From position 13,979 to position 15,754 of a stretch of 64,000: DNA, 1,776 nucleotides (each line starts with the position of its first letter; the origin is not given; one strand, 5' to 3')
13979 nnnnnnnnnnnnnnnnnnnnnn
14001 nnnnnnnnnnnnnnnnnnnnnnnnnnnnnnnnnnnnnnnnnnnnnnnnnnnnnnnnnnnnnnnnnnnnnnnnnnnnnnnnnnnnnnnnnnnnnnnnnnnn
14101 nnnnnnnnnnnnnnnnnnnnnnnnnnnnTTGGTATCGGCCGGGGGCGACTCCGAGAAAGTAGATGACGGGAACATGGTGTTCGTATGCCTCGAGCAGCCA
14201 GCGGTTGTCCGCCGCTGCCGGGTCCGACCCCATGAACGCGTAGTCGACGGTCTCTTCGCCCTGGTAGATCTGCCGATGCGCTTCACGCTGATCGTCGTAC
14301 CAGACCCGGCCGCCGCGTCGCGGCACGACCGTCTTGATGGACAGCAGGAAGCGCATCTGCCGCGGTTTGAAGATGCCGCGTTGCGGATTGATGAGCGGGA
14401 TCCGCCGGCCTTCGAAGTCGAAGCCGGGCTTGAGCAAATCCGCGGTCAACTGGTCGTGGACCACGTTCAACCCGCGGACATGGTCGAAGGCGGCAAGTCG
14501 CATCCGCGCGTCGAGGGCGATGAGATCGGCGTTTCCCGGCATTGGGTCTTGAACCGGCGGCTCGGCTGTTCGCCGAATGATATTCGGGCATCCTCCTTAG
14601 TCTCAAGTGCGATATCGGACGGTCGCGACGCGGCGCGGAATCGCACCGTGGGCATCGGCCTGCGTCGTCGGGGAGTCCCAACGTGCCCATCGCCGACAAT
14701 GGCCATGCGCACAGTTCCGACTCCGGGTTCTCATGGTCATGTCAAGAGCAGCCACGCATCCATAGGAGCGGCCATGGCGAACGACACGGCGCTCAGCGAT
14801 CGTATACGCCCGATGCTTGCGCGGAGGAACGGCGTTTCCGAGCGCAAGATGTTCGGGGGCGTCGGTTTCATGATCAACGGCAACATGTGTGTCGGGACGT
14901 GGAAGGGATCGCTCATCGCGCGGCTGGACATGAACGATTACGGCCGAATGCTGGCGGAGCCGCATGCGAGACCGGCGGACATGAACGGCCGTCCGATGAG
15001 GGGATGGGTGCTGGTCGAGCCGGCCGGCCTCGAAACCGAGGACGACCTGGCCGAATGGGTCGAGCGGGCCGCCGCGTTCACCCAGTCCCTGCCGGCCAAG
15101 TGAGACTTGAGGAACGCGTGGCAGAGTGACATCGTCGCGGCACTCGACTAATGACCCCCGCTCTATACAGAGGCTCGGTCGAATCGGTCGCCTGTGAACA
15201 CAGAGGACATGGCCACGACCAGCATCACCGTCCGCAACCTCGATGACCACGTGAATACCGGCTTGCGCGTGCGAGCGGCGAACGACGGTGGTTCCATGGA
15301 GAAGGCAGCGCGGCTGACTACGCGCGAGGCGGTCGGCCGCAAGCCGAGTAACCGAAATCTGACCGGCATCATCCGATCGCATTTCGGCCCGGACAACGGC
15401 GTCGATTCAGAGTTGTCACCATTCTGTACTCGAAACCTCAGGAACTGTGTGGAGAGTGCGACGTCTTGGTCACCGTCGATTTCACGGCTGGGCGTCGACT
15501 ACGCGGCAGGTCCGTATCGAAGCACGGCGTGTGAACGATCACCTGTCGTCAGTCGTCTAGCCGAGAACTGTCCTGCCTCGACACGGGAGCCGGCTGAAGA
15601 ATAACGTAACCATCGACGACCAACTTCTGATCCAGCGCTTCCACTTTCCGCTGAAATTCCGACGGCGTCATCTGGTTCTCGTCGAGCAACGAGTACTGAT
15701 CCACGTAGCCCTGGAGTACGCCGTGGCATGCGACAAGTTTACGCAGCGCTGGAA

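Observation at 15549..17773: AT-richer two-gene cassette of family-less proteins (278 aa + 372 aa) beside nuclease and antitoxin genes: candidate novel defence or conflict system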

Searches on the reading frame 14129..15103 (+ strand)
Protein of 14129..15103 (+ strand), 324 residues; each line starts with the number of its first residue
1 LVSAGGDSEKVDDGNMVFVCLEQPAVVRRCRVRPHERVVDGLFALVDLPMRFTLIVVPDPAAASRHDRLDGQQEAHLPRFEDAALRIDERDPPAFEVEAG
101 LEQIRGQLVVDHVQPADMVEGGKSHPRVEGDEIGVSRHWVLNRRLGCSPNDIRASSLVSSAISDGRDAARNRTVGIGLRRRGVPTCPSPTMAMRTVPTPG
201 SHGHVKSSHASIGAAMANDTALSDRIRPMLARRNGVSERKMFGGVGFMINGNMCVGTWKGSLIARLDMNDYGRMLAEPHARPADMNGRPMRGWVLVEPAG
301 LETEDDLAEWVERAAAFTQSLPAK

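Call 3: search_protein_families(library=pfam, proteins=[window:14129-15103:+], max_evalue=0.1)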
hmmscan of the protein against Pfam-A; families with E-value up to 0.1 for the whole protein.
window:14129-15103:+ (324 aa): 1 family
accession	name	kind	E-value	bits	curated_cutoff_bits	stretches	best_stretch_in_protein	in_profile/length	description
PF04993.18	TfoX_N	-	3.8e-17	62.6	30.1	1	230-316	3-89/91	TfoX N-terminal domain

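Call 4: search_protein_families(library=padloc, proteins=[window:14129-15103:+], max_evalue=0.1)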
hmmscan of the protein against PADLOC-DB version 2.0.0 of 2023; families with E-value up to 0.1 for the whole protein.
window:14129-15103:+ (324 aa): 0 families

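Call 5: search_protein_families(library=ncbifam, proteins=[window:14129-15103:+], max_evalue=0.1)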
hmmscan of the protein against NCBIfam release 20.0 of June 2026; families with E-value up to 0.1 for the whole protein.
window:14129-15103:+ (324 aa): 0 families

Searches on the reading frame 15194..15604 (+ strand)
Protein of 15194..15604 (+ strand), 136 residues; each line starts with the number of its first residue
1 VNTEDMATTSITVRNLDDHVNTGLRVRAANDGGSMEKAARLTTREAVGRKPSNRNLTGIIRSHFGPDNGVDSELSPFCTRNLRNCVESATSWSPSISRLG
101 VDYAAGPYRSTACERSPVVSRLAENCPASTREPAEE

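Call 3: search_protein_families(library=pfam, proteins=[window:15194-15604:+], max_evalue=0.1)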
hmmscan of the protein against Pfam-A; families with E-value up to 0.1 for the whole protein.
window:15194-15604:+ (136 aa): 2 families
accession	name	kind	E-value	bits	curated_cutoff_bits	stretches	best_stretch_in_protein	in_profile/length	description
PF22513.2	FitA-like_RHH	-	2.4e-10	40.6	27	1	10-46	2-38/39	Antitoxin FitA-like, ribbon-helix-helix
PF25059.1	FN3_DSCAM-DSCAML_C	-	0.026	15.3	39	1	6-50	42-86/89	DSCAM/DSCAML C-terminal Fn3-like domain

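Call 4: search_protein_families(library=padloc, proteins=[window:15194-15604:+], max_evalue=0.1)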
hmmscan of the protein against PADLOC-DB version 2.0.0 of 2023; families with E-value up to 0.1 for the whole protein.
window:15194-15604:+ (136 aa): 0 families

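Call 5: search_protein_families(library=ncbifam, proteins=[window:15194-15604:+], max_evalue=0.1)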
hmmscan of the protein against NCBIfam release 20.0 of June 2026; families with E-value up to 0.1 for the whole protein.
window:15194-15604:+ (136 aa): 0 families
